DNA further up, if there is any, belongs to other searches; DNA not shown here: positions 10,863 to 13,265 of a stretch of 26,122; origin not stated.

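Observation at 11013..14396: nupC and a TonB-dependent receptor form one operon, predicting energised outer-membrane nucleoside uptake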

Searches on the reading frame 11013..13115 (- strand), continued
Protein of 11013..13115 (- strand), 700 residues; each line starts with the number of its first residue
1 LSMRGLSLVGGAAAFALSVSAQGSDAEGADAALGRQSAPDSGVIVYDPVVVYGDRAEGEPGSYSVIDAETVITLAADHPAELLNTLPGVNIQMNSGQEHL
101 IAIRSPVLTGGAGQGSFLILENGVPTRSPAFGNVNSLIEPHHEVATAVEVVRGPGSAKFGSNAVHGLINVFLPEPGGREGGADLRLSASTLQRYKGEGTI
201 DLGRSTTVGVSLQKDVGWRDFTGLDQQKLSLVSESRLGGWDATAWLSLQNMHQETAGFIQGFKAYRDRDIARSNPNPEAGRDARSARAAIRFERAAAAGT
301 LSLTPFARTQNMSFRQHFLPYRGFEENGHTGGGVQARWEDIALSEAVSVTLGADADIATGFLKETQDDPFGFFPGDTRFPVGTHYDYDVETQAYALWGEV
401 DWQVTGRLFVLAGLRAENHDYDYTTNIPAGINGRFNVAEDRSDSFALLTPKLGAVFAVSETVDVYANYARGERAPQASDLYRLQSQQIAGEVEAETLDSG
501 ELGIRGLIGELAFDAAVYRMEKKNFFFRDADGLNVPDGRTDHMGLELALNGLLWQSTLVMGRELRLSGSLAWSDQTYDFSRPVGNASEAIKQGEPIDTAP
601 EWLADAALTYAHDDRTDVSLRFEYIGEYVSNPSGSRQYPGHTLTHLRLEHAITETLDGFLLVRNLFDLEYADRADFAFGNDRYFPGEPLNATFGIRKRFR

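Call 52: find_encoding_contigs(protein=P0271, flank=5000, max_places=1)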
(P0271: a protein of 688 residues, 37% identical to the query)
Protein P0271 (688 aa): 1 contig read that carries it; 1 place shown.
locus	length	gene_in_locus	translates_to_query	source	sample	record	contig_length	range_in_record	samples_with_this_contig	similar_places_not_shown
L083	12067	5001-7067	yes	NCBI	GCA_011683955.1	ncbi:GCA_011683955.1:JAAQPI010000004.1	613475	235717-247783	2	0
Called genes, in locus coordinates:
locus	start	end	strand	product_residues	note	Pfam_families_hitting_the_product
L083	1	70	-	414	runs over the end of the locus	PF07690:MFS_1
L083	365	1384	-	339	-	PF02558:ApbA, PF08546:ApbA_C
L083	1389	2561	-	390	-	PF05721:PhyH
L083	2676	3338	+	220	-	-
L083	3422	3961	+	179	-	PF01292:Ni_hydr_CYTB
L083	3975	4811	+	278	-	PF02798:GST_N, PF13409:GST_N_2, PF13417:GST_N_3, PF00043:GST_C, PF13410:GST_C_2, PF14497:GST_C_3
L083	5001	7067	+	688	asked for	PF07715:Plug, PF00593:TonB_dep_Rec_b-barrel, PF14905:OMP_b-brl_3 (faint)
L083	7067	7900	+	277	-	PF02311:AraC_binding, PF07883:Cupin_2, PF00165:HTH_AraC (faint), PF12833:HTH_18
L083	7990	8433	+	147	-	PF11695:DUF3291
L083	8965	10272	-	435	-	PF21216:PepQ_N, PF00557:Peptidase_M24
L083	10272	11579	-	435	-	PF02133:Transp_cyt_pur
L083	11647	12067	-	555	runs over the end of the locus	PF02538:Hydantoinase_B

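Call 53: find_encoding_contigs(protein=P0288, flank=5000, max_places=1)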
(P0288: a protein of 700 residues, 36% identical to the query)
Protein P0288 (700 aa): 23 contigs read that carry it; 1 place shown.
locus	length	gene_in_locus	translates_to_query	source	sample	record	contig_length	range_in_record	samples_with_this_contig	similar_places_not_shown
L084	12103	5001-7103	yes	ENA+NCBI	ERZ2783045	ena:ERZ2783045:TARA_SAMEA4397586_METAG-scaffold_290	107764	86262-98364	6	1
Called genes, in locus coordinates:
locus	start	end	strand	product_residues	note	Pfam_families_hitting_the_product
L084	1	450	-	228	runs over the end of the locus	PF00717:Peptidase_S24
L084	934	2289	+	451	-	PF13609:Porin_4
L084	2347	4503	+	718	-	PF01011:PQQ, PF13360:PQQ_2, PF13570:Beta-prop_ACSF4 (faint), PF01011:PQQ, PF13360:PQQ_2 (weak), PF13442:Cytochrome_CBB3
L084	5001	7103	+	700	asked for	PF07715:Plug, PF00593:TonB_dep_Rec_b-barrel, PF25183:OMP_b-brl_4 (faint)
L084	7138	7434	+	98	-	-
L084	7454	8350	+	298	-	-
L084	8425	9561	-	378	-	PF00899:ThiF, PF00581:Rhodanese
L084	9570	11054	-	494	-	PF08543:Phos_pyr_kin, PF00294:PfkB (weak), PF02581:TMP-TENI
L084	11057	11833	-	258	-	PF05690:ThiG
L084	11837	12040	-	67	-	PF02597:ThiS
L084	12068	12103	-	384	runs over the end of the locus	PF01266:DAO, PF03446:NAD_binding_2 (weak), PF13450:NAD_binding_8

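Call 54: find_encoding_contigs(protein=P0304, flank=5000, max_places=1)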
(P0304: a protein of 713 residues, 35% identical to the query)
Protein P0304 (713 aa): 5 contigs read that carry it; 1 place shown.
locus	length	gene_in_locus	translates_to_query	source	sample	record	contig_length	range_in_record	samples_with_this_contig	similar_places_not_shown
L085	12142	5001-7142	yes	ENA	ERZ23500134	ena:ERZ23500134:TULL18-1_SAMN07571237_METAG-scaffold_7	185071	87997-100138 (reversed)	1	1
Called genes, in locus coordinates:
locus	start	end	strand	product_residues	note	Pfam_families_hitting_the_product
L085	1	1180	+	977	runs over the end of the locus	PF17963:Big_9 (weak), PF18911:PKD_4, PF22352:K319L-like_PKD, PF02010:REJ, PF18911:PKD_4, PF22352:K319L-like_PKD, PF18911:PKD_4, PF22352:K319L-like_PKD, +1 more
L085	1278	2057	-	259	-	PF01048:PNP_UDP_1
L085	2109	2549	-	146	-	PF13404:HTH_AsnC-type, PF13412:HTH_24, PF01037:AsnC_trans_reg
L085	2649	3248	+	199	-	PF01810:LysE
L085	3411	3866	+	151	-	-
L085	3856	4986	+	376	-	PF07995:GSDH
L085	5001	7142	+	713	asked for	PF07715:Plug, PF00593:TonB_dep_Rec_b-barrel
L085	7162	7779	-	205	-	PF01209:Ubie_methyltran, PF13489:Methyltransf_23, PF13847:Methyltransf_31, PF08241:Methyltransf_11, PF08242:Methyltransf_12, PF13649:Methyltransf_25, PF20922:Anamorsin_N (weak)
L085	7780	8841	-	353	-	PF13310:Virulence_RhuM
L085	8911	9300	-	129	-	-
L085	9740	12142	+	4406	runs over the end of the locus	PF16656:Pur_ac_phosph_N (weak), PF05922:Inhibitor_I9 (weak), PF00082:Peptidase_S8, PF16656:Pur_ac_phosph_N (weak), PF02412:TSP_3, PF02412:TSP_3, PF13620:CarboxypepD_reg, PF22352:K319L-like_PKD, +15 more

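Call 55: find_encoding_contigs(protein=P0317, flank=5000, max_places=1)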
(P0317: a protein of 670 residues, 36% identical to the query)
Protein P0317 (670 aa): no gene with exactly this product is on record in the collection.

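Call 56: find_encoding_contigs(protein=P0286, flank=5000, max_places=1)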
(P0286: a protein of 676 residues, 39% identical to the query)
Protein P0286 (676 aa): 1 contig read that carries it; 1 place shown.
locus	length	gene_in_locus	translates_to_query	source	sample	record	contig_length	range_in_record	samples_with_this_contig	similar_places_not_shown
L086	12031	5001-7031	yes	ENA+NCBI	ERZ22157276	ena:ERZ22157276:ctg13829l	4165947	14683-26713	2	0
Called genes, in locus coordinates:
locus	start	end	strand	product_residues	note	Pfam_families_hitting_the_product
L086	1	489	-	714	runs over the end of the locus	PF02353:CMAS (faint), PF13489:Methyltransf_23, PF13847:Methyltransf_31, PF08241:Methyltransf_11, PF08242:Methyltransf_12, PF13649:Methyltransf_25, PF07719:TPR_2 (faint), PF14559:TPR_19, +1 more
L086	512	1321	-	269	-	PF00378:ECH_1, PF16113:ECH_2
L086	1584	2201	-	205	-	PF00533:BRCT (weak)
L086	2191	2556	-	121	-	-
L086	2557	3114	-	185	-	PF00881:Nitroreductase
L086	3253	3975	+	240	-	PF00132:Hexapep, PF14602:Hexapep_2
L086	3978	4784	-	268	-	PF14819:QueF_N, PF14489:QueF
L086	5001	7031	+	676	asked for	PF07715:Plug, PF00593:TonB_dep_Rec_b-barrel, PF14905:OMP_b-brl_3 (weak)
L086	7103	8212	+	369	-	PF08240:ADH_N, PF00107:ADH_zinc_N, PF13602:ADH_zinc_N_2 (weak)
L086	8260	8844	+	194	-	-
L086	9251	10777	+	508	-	PF07719:TPR_2 (faint), PF13181:TPR_8 (faint), PF13371:TPR_9 (weak), PF13428:TPR_14 (faint), PF13432:TPR_16 (weak), PF23914:TPR_CcmH_CycH (weak)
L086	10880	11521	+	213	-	PF03848:TehB (weak), PF13847:Methyltransf_31 (faint), PF13649:Methyltransf_25 (weak)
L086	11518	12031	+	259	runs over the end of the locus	PF04991:LicD (weak)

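Call 57: find_encoding_contigs(protein=P0343, flank=5000, max_places=1)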
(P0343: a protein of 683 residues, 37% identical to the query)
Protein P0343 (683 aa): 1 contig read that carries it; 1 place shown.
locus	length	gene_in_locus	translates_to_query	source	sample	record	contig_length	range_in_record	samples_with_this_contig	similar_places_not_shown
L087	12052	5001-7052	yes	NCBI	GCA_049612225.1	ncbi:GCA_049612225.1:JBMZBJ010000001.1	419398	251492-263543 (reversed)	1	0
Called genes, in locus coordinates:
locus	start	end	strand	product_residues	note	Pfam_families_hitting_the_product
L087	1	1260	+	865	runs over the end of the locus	PF01411:tRNA-synt_2c, PF07973:tRNA_SAD, PF02272:DHHA1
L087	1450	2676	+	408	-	PF00696:AA_kinase, PF01842:ACT, PF22468:ACT_9 (weak), PF22629:ACT_AHAS_ss (faint), PF13840:ACT_7, PF22468:ACT_9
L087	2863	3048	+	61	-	PF02599:CsrA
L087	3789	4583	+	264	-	PF00106:adh_short, PF13561:adh_short_C2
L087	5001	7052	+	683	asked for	PF07715:Plug, PF00593:TonB_dep_Rec_b-barrel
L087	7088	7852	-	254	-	PF00977:His_biosynth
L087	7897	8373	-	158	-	PF01613:Flavin_Reduct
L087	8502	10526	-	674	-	PF00724:Oxidored_FMN, PF00070:Pyr_redox (faint), PF00890:FAD_binding_2 (weak), PF01266:DAO (weak), PF03486:HI0933_like (weak), PF07992:Pyr_redox_2, PF12831:FAD_oxidored, PF13450:NAD_binding_8, +1 more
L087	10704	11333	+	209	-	PF00440:TetR_N, PF13305:TetR_C_33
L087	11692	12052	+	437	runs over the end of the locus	PF05697:Trigger_N, PF00254:FKBP_C, PF05698:Trigger_C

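Call 58: find_encoding_contigs(protein=P0385, flank=5000, max_places=1)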
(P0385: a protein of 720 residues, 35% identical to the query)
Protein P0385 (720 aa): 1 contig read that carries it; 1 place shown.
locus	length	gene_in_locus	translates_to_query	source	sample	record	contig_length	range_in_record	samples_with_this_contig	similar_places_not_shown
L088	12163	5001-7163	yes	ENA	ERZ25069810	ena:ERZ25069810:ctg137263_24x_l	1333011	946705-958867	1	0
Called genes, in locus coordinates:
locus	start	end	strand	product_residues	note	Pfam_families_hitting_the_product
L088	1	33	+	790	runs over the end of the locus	PF13589:HATPase_c_3, PF02518:HATPase_c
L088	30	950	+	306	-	-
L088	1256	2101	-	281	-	PF00378:ECH_1, PF16113:ECH_2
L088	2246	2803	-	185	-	PF00881:Nitroreductase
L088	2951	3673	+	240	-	PF00132:Hexapep, PF14602:Hexapep_2 (weak)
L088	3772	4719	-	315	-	PF14819:QueF_N, PF14489:QueF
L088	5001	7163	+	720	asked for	PF07715:Plug, PF00593:TonB_dep_Rec_b-barrel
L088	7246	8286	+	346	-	-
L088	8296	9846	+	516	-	PF00012:HSP70, PF06723:MreB_Mbl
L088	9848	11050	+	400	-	PF05099:TerB (faint)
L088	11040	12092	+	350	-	PF01435:Peptidase_M48 (faint)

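Call 62: find_related_loci(query=A4, collection=metagenome_contigs, flank=6000)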
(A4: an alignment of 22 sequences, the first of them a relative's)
Query A4 (688 aa) in metagenome_contigs; peptide patterns used: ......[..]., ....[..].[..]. (x = any residue, [..] = any of these).
600 stretches matched a pattern (row limit reached: there are more); 555 encode a relative of the query (tblastn E <= 1e-3); the best 80 are kept; 80 distinct loci.
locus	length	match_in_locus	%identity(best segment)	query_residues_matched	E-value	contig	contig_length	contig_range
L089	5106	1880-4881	67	26-685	0e+0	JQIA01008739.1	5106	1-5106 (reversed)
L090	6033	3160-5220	66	11-685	0e+0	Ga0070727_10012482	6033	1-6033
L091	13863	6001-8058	62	6-684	0e+0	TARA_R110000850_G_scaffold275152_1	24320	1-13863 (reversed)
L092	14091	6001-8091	62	1-685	0e+0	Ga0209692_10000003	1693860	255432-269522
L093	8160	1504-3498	62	23-688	0e+0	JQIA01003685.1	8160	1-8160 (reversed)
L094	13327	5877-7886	58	9-688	0e+0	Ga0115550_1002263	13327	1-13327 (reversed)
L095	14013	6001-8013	58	10-685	0e+0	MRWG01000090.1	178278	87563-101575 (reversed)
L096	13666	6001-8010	58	9-688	0e+0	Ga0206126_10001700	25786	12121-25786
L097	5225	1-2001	58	12-688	0e+0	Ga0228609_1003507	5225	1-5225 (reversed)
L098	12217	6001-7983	57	21-688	0e+0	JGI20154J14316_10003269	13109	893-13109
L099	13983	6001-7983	57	21-688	0e+0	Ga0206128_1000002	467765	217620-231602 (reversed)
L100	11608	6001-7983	57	21-688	0e+0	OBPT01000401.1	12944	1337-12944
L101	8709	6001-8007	57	12-686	0e+0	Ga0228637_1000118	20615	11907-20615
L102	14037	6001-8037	57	3-687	0e+0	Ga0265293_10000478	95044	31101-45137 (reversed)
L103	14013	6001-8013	56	12-688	0e+0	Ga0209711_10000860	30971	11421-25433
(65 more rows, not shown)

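Call 74: find_homologous_proteins(query=L062:5482-6804:+, max_evalue=1e-30)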
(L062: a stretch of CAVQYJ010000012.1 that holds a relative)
Query L062:5482-6804:+ (440 aa): 7608 proteins with E <= 1e-30 among 8000 candidates; the best 120 are listed.
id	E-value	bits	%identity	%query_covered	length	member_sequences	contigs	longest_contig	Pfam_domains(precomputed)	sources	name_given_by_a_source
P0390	1.1e-279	946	100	100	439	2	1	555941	PF01773.26,PF07670.20,PF07662.19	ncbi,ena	-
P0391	9.6e-257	870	91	100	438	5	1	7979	PF01773.26,PF07670.20,PF07662.19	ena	-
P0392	7.8e-247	838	89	98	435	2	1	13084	PF01773.26,PF07670.20,PF07662.19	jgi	jgi:CNT family concentrative nucleoside transporter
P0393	1.2e-241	820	88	97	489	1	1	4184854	PF01773.26,PF07670.20,PF07662.19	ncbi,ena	-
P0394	1.1e-237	807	87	98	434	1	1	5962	PF01773.26,PF07670.20,PF07662.19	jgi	jgi:CNT family concentrative nucleoside transporter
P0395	2.3e-237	806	85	98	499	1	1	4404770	PF01773.26,PF07670.20,PF07662.19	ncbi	-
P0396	2.2e-236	803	88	98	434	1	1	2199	PF01773.26,PF07670.20,PF07662.19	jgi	jgi:CNT family concentrative nucleoside transporter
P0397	2.5e-236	803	88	98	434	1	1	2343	PF01773.26,PF07670.20,PF07662.19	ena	-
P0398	4.7e-236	802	86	98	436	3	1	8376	PF01773.26,PF07670.20,PF07662.19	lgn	-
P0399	5.6e-236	802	88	98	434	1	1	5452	PF01773.26,PF07670.20,PF07662.19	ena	-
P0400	6.7e-236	802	87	98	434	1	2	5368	PF01773.26,PF07670.20,PF07662.19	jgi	jgi:concentrative nucleoside transporter, CNT family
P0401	1.4e-234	797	86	98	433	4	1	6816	PF01773.26,PF07670.20,PF07662.19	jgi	jgi:concentrative nucleoside transporter, CNT family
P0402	3.4e-234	796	85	98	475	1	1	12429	PF01773.26,PF07670.20,PF07662.19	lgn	-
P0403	9.2e-234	794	86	98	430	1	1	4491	PF01773.26,PF07670.20,PF07662.19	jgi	jgi:CNT family concentrative nucleoside transporter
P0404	1.0e-233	794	85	98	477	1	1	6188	PF01773.26,PF07670.20,PF07662.19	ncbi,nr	ncbi:MAG: nucleoside transporter C-terminal domain-containing protein [Hyphomonadaceae bacterium]|nr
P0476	1.5e-185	636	70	97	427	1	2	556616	PF01773.26,PF07670.20,PF07662.19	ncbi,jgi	jgi:CNT family concentrative nucleoside transporter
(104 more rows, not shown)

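Call 75: find_encoding_contigs(protein=P0476, flank=5000, max_places=1)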
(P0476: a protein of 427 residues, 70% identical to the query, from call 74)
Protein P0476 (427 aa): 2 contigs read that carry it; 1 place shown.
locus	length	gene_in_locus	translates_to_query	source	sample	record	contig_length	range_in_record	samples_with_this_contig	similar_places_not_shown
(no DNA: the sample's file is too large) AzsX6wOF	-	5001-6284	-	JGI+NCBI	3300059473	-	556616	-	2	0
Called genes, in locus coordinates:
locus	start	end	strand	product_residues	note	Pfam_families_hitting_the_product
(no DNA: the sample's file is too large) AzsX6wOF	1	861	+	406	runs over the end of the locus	PF02771:Acyl-CoA_dh_N, PF02770:Acyl-CoA_dh_M, PF00441:Acyl-CoA_dh_1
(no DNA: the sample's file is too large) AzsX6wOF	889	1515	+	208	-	PF01966:HD (weak)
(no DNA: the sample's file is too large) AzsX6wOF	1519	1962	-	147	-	PF01613:Flavin_Reduct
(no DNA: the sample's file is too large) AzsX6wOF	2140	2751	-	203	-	PF09537:DUF2383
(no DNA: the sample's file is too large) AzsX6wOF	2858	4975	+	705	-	PF10459:Peptidase_S46, PF00089:Trypsin (faint), PF13365:Trypsin_2 (faint)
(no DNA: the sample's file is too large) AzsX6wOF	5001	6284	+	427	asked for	PF01773:Nucleos_tra2_N, PF07670:Gate, PF07662:Nucleos_tra2_C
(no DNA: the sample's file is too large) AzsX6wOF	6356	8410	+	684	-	PF07715:Plug, PF00593:TonB_dep_Rec_b-barrel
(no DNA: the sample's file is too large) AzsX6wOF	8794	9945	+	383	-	-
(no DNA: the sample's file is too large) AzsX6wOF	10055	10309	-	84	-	-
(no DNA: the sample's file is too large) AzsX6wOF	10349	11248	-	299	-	PF00765:Autoind_synth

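Call 76: find_encoding_contigs(protein=P0395, flank=5000, max_places=1)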
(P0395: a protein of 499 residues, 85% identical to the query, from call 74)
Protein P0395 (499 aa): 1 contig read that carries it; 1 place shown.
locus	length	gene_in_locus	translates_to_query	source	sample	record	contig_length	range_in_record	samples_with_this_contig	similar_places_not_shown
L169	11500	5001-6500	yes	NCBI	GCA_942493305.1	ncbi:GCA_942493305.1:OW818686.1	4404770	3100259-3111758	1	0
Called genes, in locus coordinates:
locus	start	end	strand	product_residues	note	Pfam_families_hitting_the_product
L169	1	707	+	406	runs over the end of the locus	PF02771:Acyl-CoA_dh_N, PF14749:Acyl-CoA_ox_N (weak), PF02770:Acyl-CoA_dh_M, PF00441:Acyl-CoA_dh_1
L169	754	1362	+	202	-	-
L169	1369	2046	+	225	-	PF08818:DUF1801 (weak)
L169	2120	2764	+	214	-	PF01966:HD (faint)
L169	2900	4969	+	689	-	PF10459:Peptidase_S46, PF00089:Trypsin (faint), PF13365:Trypsin_2 (weak)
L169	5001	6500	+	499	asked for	PF01773:Nucleos_tra2_N, PF07670:Gate, PF07662:Nucleos_tra2_C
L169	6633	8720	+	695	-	PF07715:Plug, PF00593:TonB_dep_Rec_b-barrel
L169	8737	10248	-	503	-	PF01946:Thi4 (faint), PF01266:DAO (faint), PF07992:Pyr_redox_2, PF13450:NAD_binding_8, PF13738:Pyr_redox_3, PF00743:FMO-like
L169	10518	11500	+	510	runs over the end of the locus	PF01039:Carboxyl_trans, PF03255:ACCA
